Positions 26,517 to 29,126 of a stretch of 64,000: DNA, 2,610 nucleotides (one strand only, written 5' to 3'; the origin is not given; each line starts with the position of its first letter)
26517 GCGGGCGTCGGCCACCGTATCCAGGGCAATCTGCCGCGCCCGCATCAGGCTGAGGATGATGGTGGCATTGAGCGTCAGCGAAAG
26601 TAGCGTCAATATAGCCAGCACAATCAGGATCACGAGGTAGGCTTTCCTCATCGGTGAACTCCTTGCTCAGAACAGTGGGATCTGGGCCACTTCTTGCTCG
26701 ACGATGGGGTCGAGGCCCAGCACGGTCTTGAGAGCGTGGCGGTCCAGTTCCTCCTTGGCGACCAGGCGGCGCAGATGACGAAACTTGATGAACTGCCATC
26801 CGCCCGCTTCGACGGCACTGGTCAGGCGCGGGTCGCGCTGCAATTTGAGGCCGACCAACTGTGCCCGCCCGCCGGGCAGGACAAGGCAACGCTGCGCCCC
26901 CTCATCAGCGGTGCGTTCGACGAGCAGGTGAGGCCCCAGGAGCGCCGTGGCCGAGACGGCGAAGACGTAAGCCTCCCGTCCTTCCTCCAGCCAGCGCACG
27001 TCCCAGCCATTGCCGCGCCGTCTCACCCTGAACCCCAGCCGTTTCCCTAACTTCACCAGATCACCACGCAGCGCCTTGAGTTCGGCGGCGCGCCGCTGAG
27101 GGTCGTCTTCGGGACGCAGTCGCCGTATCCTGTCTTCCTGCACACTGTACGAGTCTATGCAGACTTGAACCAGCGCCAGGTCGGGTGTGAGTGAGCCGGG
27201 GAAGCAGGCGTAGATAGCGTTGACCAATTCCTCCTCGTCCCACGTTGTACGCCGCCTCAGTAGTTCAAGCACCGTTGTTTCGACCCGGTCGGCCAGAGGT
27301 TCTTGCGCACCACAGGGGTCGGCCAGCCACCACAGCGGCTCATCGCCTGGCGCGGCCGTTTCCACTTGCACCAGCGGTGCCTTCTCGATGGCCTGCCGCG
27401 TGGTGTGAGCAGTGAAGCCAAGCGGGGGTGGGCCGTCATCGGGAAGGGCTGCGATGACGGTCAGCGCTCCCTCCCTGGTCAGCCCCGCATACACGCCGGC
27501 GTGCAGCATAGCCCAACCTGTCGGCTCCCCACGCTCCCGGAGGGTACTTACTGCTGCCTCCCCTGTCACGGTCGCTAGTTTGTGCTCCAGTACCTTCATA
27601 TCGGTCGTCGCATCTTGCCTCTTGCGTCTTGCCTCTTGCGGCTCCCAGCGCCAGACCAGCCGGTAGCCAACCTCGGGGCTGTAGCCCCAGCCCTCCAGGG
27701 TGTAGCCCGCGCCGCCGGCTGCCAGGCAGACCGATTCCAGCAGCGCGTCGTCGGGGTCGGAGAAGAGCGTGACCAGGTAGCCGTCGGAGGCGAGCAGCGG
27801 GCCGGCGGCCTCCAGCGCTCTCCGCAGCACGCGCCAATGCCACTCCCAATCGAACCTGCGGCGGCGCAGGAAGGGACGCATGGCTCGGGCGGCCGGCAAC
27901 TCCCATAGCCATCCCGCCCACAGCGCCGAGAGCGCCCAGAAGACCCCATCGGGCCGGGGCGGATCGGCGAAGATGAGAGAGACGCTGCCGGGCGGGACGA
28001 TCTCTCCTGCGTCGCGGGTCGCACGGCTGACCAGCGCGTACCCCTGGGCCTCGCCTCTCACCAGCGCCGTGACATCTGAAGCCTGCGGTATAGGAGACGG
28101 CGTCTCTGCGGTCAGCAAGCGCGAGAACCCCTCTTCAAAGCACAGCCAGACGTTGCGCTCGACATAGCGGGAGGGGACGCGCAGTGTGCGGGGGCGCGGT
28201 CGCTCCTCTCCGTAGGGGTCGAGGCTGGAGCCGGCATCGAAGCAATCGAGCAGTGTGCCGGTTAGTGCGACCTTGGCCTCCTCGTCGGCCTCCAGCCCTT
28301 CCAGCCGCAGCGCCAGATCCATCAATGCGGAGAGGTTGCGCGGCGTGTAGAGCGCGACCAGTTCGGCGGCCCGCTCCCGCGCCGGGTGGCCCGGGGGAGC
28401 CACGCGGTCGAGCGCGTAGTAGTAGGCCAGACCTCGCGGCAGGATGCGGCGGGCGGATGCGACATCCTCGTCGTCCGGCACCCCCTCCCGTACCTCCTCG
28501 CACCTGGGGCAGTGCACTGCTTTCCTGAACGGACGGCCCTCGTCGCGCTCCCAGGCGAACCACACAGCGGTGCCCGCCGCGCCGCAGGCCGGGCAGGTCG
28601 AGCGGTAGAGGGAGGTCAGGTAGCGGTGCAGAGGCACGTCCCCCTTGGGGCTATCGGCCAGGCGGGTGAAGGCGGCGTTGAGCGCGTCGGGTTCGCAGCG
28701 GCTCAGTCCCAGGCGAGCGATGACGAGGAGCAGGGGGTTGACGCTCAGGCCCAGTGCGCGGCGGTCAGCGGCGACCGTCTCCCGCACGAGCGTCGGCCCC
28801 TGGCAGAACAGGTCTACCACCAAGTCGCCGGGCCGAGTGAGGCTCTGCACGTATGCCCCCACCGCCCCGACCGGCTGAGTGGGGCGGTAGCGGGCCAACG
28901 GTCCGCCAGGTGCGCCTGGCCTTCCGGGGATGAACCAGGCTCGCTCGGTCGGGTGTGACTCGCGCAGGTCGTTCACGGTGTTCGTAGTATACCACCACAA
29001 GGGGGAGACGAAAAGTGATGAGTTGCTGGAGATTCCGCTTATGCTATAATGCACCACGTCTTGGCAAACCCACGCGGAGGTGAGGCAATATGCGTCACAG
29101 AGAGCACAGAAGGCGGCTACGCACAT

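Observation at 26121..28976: Two-gene operon: a large methyltransferase-like protein with degenerate catalytic motifs and a zinc ribbon, plus a repetitive membrane-anchored protein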

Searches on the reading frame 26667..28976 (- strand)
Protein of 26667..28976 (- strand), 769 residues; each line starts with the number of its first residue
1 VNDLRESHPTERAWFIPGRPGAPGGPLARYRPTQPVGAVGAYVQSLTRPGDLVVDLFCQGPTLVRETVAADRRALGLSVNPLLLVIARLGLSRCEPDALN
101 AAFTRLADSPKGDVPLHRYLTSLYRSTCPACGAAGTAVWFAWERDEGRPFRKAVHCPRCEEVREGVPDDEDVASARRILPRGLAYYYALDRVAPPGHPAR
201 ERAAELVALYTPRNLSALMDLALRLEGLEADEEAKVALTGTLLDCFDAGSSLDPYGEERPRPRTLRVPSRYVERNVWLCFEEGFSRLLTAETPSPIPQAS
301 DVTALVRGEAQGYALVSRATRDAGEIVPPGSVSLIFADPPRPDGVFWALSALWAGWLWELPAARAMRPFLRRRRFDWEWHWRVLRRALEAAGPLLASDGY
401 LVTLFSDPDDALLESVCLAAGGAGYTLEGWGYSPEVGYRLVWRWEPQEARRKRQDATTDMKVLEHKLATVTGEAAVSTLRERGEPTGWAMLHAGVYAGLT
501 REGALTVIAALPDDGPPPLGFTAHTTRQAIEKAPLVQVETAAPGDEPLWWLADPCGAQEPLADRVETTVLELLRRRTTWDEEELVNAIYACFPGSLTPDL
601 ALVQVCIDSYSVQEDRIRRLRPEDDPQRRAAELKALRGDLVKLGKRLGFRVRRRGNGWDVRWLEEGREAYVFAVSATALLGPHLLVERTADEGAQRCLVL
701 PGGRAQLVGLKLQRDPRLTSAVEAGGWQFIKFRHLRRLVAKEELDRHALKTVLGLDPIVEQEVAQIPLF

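Call 6: search_protein_families(library=pfam, proteins=[window:26667-28976:-], max_evalue=1)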
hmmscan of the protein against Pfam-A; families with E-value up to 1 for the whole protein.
window:26667-28976:- (769 aa): 2 families
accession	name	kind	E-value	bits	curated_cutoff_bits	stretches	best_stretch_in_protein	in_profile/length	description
PF09526.16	DUF2387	-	0.42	11.1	25.9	1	127-165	10-45/72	Probable metal-binding protein (DUF2387)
PF25207.1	DUF7837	-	0.52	10.8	27.8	0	127-162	7-43/47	Domain of unknown function (DUF7837)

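Call 7: search_protein_families(library=ncbifam, proteins=[window:26667-28976:-], max_evalue=1)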
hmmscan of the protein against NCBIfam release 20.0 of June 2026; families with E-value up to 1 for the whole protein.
window:26667-28976:- (769 aa): 1 family
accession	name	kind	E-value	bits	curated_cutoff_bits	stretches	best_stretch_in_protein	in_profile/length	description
NF041911.1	HVO_0649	equivalog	0.07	13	70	1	112-164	7-60/65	HVO_0649 family zinc finger protein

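Call 8: search_protein_families(library=padloc, proteins=[window:26667-28976:-], max_evalue=1)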
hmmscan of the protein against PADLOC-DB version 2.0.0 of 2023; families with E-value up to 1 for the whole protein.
window:26667-28976:- (769 aa): 7 families
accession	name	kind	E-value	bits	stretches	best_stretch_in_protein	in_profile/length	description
PDLC03312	MTase_II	-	2.2e-11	40.2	2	30-167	795-945/1344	Type II methyltransferase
PDLC03367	MTase_II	-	2.8e-07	27.2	2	27-90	19-82/633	Type II methyltransferase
PDLC03325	MTase_II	-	1.3e-05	22.1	1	42-106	84-148/426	Type II methyltransferase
PDLC02541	PglX|PglXI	-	4e-05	19.9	2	164-357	334-520/919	PglXI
PDLC03380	MTase_II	-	0.00036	17.8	1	43-108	50-115/393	Type II methyltransferase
PDLC03228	MTase_II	-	0.012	13.4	1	29-89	142-203/227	Type II methyltransferase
PDLC03265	MTase_II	-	0.044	11.2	1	39-81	276-318/333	Type II methyltransferase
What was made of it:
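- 28041..28733 (-): About 230-aa alpha+beta insert between core strands 2 and 3 (aa 82-312). It occupies the position of the target-recognition domain of BrxXI-type methylases and contains the YTPRNL and ERNVW motifs. PADLOC PglXI hit on aa 164-357 (call 8).
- PADLOC MTase_II and PglXI hits on the query itself (call 8).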

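Call 9: find_homologous_proteins(query=window:26667-28976:-)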
Query window:26667-28976:- (769 aa): 339 proteins with E <= 0.001 among 8000 candidates; the best 120 are listed.
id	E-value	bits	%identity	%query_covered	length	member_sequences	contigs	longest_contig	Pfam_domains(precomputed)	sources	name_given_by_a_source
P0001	0.0e+0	1741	99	100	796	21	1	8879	-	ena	-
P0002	0.0e+0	1347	78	100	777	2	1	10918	-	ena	-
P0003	0.0e+0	1306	75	100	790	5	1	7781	-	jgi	-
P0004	0.0e+0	1271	75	99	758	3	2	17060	-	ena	-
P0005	0.0e+0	1264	75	99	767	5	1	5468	-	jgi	jgi:hypothetical protein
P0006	0.0e+0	1245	75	97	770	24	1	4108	-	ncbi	-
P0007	0.0e+0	1238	73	99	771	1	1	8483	-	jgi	jgi:hypothetical protein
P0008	0.0e+0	1236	72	99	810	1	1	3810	-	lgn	-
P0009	0.0e+0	1231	72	99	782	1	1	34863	-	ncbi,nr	ncbi:MAG: hypothetical protein SWK90_15260 [Chloroflexota bacterium]|nr:hypothetical protein [Chloro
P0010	0.0e+0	1229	73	99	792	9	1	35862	-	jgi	-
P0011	0.0e+0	1219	73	97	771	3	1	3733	-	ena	-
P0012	0.0e+0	1204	73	95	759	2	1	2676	-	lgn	-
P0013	0.0e+0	1198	71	97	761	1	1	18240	-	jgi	-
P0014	0.0e+0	1196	72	98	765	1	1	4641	-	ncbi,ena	-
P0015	0.0e+0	1186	70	100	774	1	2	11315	-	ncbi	ncbi:MAG: hypothetical protein V3S14_15570 [Anaerolineae bacterium]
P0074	0.0e+0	1097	65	99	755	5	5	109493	-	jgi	jgi:hypothetical protein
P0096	0.0e+0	1059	63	99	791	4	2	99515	-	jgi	-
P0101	0.0e+0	1047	63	98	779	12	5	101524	-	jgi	jgi:hypothetical protein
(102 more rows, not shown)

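Call 14: search_solved_structures(query=A2, max_evalue=10, show_alignments=3)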
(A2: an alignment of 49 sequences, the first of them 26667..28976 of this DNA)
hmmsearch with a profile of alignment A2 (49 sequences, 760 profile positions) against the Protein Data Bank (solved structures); distinct sequences matched with E-value up to 10: 1.
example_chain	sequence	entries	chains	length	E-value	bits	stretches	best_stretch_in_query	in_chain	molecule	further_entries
2zie_A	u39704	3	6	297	0.49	11.7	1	27-75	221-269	Putative modification methylase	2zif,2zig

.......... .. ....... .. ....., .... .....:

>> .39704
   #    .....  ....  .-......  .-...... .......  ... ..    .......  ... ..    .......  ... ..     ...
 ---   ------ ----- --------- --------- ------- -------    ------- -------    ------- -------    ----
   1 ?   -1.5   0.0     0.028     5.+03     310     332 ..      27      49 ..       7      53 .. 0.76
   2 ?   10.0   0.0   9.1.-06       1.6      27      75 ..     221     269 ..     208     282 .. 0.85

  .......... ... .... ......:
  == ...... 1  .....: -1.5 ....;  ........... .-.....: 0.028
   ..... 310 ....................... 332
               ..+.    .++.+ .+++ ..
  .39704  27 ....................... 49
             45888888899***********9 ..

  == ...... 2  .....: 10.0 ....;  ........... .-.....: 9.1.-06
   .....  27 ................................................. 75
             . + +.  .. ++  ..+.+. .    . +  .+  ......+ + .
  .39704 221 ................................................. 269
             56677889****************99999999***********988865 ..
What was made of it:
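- Closest known: Beta-class N4/N6 DNA methyltransferases. Same: The motif X/I region and the strand-3/motif IV region align (call 14).
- Closest known: Beta-class N4/N6 DNA methyltransferases. Different: The order of the two halves is circularly permuted relative to 2zie: motif I is N-terminal here and C-terminal there (call 14).
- Tried and rejected: It was useful as an alignment, not as proof (call 14).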

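Call 16: find_encoding_contigs(protein=P0074, flank=8000, max_places=2)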
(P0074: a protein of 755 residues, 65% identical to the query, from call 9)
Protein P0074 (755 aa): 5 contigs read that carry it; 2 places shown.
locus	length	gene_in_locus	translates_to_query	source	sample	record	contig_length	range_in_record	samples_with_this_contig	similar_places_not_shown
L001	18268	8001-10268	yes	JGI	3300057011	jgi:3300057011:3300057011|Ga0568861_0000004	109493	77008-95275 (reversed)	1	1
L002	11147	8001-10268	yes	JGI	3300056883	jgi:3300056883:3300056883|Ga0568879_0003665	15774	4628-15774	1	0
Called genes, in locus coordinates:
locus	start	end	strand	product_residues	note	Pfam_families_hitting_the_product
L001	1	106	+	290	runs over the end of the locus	PF01875:Memo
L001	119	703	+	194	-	PF01871:AMMECR1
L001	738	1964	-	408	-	PF11258:DUF3048, PF17479:DUF3048_C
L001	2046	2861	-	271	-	PF04055:Radical_SAM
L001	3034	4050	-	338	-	PF00155:Aminotran_1_2 (weak)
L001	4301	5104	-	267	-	-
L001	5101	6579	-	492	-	PF04055:Radical_SAM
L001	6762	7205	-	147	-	-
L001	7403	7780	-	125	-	-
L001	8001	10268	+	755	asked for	-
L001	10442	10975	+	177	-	-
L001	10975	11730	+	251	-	PF00583:Acetyltransf_1, PF13302:Acetyltransf_3 (faint), PF08445:FR47, PF13508:Acetyltransf_7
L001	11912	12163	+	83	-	PF25160:LdpA_Fe-S-bd (faint), PF00037:Fer4, PF12797:Fer4_2 (weak), PF12837:Fer4_6 (weak), PF13237:Fer4_10, PF14697:Fer4_21 (weak), PF13187:Fer4_9, PF12838:Fer4_7, +4 more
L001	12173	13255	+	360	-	PF01855:POR_N, PF02780:Transketolase_C (faint), PF17147:PFOR_II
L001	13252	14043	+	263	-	PF02775:TPP_enzyme_C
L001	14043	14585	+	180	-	PF01558:POR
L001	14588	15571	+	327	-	PF01734:Patatin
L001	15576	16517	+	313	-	PF00582:Usp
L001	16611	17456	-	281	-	PF13413:HTH_25, PF13464:RodZ_C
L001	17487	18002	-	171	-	PF01281:Ribosomal_L9_N, PF03948:Ribosomal_L9_C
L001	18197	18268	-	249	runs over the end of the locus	PF14528:LAGLIDADG_3 (faint)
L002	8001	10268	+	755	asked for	-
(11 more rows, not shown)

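Call 17: find_encoding_contigs(protein=P0101, flank=8000, max_places=2)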
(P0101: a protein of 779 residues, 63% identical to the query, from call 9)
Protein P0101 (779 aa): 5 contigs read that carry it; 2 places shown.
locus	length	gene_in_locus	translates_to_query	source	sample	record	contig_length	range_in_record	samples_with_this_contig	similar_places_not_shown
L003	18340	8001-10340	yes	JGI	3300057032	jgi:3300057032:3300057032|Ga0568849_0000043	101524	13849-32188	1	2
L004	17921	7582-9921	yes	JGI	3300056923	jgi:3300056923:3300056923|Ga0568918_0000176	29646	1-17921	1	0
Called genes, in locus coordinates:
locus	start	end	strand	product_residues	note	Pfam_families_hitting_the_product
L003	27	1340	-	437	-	PF07690:MFS_1, PF13347:MFS_2, PF03209:PUCC, PF07690:MFS_1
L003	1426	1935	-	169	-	PF03061:4HBT, PF13279:4HBT_2 (weak), PF13622:4HBT_3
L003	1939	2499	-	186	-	PF00293:NUDIX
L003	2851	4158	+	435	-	-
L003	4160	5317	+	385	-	-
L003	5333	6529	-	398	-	PF11258:DUF3048, PF17479:DUF3048_C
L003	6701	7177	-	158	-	-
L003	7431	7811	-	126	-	-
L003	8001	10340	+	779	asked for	-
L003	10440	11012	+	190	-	-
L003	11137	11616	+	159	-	PF00903:Glyoxalase, PF13669:Glyoxalase_4 (weak), PF18029:Glyoxalase_6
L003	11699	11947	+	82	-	PF00037:Fer4, PF12797:Fer4_2, PF12837:Fer4_6, PF13237:Fer4_10, PF14697:Fer4_21, PF12800:Fer4_4 (weak), PF12838:Fer4_7, PF13187:Fer4_9, +6 more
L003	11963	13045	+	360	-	PF01855:POR_N, PF02780:Transketolase_C (weak), PF17147:PFOR_II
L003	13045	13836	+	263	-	PF02775:TPP_enzyme_C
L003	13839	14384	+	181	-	PF01558:POR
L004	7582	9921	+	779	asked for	-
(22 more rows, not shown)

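Call 18: find_encoding_contigs(protein=P0096, flank=8000, max_places=2)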
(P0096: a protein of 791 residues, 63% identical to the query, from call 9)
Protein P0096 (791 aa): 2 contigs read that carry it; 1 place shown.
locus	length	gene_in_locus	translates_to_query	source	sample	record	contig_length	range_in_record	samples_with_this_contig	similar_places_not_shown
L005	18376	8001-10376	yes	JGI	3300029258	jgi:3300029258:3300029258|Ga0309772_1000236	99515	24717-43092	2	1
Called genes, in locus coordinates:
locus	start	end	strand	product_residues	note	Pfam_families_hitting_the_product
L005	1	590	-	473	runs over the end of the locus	PF02614:UxaC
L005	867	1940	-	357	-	PF00356:LacI, PF00532:Peripla_BP_1, PF13407:Peripla_BP_4, PF13377:Peripla_BP_3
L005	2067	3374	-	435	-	PF01120:Alpha_L_fucos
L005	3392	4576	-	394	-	PF11258:DUF3048, PF17479:DUF3048_C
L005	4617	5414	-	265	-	PF04055:Radical_SAM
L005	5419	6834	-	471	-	PF04055:Radical_SAM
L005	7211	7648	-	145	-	-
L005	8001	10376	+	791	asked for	-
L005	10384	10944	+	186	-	PF14907:NTP_transf_5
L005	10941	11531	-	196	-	-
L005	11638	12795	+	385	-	PF00920:ILVD_EDD_N, PF24877:ILV_EDD_C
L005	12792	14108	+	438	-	PF05222:AlaDh_PNT_N, PF01262:AlaDh_PNT_C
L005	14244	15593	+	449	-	PF01488:Shikimate_DH (faint), PF03435:Sacchrp_dh_NADP, PF16653:Sacchrp_dh_C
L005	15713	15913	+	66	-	-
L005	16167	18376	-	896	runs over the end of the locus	PF01624:MutS_I, PF05188:MutS_II, PF05192:MutS_III, PF05190:MutS_IV, PF00488:MutS_V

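Call 23: find_related_loci(query=A2, collection=genome_contigs, flank=6000)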
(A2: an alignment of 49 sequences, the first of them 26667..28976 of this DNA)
Query A2 (769 aa) in genome_contigs; peptide patterns used: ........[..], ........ (x = any residue, [..] = any of these).
142 stretches matched a pattern; 74 encode a relative of the query (tblastn E <= 1e-3); 74 distinct loci.
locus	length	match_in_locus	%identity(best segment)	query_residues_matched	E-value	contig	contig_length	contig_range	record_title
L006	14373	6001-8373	75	11-769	0e+0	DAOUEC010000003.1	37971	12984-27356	MAG TPA_asm: Anaerolineae bacterium isolate N3_163 k131_335299, whole genome shotgun sequence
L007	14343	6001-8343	72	10-769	0e+0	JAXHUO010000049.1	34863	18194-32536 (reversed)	MAG: Chloroflexota bacterium isolate MAG53_tar_biofilm MAG53_49, whole genome shotgun sequence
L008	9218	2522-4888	69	10-769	0e+0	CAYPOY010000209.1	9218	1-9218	MAG TPA_asm: uncultured Anaerolineales bacterium isolate SRP214966_co5_314 genome assembly, contig: NODE_7606_length_921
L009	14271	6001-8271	68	11-769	0e+0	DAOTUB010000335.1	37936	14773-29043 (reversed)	MAG TPA_asm: Anaerolineae bacterium isolate F17_41 k129_3870043, whole genome shotgun sequence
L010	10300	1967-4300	69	1-769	0e+0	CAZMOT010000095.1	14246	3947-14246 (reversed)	MAG TPA_asm: uncultured Anaerolineales bacterium isolate SRP068000_co2_90 genome assembly, contig: NODE_3984_length_1424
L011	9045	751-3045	71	27-769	0e+0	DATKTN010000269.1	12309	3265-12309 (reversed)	MAG TPA_asm: Anaerolineae bacterium isolate SMAG_U14082 k141_905908, whole genome shotgun sequence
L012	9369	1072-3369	68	10-769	0e+0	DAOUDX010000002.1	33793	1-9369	MAG TPA_asm: Anaerolineae bacterium isolate N2_102 k133_253590, whole genome shotgun sequence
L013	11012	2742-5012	67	11-769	0e+0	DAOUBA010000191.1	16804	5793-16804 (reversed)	MAG TPA_asm: Anaerolineae bacterium isolate H67_700 k125_160682, whole genome shotgun sequence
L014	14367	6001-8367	63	7-769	0e+0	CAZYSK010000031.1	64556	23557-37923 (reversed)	MAG TPA_asm: uncultured Anaerolineales bacterium isolate binchicken_co334_204 genome assembly, contig: NODE_622_length_6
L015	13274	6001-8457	65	15-769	0e+0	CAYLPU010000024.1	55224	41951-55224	MAG TPA_asm: uncultured Anaerolineales bacterium isolate binchicken_co243_290 genome assembly, contig: NODE_330_length_5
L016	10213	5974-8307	65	11-769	0e+0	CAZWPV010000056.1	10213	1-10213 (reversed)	MAG TPA_asm: uncultured Anaerolineales bacterium isolate binchicken_co228_317 genome assembly, contig: NODE_9966_length_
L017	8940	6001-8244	68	14-769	0e+0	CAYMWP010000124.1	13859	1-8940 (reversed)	MAG TPA_asm: uncultured Anaerolineales bacterium isolate binchicken_co334_151 genome assembly, contig: NODE_7833_length_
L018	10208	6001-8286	66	11-769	0e+0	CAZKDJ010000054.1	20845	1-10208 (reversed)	MAG TPA_asm: uncultured Anaerolineales bacterium isolate binchicken_co116_320 genome assembly, contig: NODE_2436_length_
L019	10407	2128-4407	63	14-769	0e+0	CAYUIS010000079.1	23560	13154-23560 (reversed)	MAG TPA_asm: uncultured Anaerolineales bacterium isolate SRP214966_co2_450 genome assembly, contig: NODE_2851_length_235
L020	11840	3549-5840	64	12-769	0e+0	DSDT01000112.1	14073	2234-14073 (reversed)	MAG TPA_asm: Chloroflexota bacterium isolate SpSt-1225 Ga0129302_1002204, whole genome shotgun sequence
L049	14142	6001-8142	41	15-768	1e-147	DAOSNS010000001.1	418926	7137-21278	MAG TPA_asm: Anaerolineae bacterium isolate AMR_MDS_2365 NODE_2_length_418926_cov_84.891516, whole genome shotgun sequen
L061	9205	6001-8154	33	26-769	3e-88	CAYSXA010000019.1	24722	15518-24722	MAG TPA_asm: uncultured Anaerolineaceae bacterium isolate binchicken_co64_138 genome assembly, contig: NODE_1356_length_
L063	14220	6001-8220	34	11-769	3e-86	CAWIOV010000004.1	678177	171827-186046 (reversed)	MAG: uncultured Chloroflexia bacterium isolate MFD01689.bin.1.12 genome assembly, contig: contig_22587, whole genome sho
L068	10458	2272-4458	28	15-769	3e-69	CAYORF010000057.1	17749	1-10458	MAG TPA_asm: uncultured Anaerolineales bacterium isolate binchicken_co9_181 genome assembly, contig: NODE_1154_length_17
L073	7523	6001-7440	30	15-507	2e-47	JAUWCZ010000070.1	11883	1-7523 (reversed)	MAG: Chloroflexota bacterium isolate CSMAG_2151 CSMAG_2151_k141_3242787_length_11883_cov_8.0000, whole genome shotgun se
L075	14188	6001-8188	26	15-769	1e-63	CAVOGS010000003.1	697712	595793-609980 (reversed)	MAG: uncultured Chloroflexia bacterium isolate MFD09964.bin.2.149 genome assembly, contig: contig_17331, whole genome sh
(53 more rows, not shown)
